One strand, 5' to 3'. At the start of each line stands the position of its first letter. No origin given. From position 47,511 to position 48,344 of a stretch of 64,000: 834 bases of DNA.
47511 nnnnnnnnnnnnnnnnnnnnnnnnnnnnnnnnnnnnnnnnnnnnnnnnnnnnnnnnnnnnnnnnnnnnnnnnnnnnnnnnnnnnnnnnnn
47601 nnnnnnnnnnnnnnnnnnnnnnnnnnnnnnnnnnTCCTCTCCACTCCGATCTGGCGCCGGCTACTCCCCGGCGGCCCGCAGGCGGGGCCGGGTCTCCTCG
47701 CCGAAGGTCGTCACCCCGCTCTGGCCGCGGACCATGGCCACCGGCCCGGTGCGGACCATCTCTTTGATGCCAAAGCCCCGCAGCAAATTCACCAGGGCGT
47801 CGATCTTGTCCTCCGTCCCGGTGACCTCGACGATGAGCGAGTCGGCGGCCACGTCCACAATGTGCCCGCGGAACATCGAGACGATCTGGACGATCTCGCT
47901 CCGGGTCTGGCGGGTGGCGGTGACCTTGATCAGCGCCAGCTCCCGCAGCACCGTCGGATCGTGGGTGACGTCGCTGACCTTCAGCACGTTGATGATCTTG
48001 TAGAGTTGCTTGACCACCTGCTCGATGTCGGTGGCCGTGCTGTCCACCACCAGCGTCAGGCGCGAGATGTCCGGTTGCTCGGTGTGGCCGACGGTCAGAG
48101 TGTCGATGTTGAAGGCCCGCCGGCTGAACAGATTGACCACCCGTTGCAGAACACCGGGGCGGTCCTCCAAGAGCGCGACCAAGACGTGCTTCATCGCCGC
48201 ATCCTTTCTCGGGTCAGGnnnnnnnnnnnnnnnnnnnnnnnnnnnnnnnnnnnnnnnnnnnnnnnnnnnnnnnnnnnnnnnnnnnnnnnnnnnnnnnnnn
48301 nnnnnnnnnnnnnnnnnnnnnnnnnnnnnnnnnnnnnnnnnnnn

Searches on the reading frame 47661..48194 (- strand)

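Call 11: search_protein_families(library=ncbifam, proteins=[window:47661-48194:-])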
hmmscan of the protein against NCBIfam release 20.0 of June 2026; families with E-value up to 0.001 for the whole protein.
window:47661-48194:- (177 aa): 9 families
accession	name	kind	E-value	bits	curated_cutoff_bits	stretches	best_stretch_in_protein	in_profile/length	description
NF008864.0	PRK11895.1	equivalog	1.7e-63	213.1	119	1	1-160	2-161/164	acetolactate synthase small subunit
TIGR00119.1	acolac_sm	equivalog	3.7e-60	202.5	56.9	1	1-158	1-158/158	acetolactate synthase small subunit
NF006036.0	PRK08178.1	equivalog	1.2e-12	47.6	128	1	8-87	20-98/102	acetolactate synthase small subunit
NF010078.0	PRK13562.1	equivalog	1.2e-10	41.2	96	1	1-74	1-75/84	ACT domain-containing protein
NF005233.0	PRK06737.1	equivalog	8.5e-09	35.4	102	1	1-74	1-74/76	ACT domain-containing protein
NF008362.0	PRK11152.1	equivalog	5.1e-07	29.5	68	1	1-74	2-74/85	acetolactate synthase 2 small subunit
TIGR01327.1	PGDH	equivalog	5.9e-07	28.6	454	1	3-76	452-523/525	phosphoglycerate dehydrogenase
NF003361.0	PRK04435.1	equivalog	0.00016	21.5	131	1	4-74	72-143/148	ACT domain-containing protein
NF006352.0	PRK08577.1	equivalog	0.00043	20.3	140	1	7-74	61-130/136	hypothetical protein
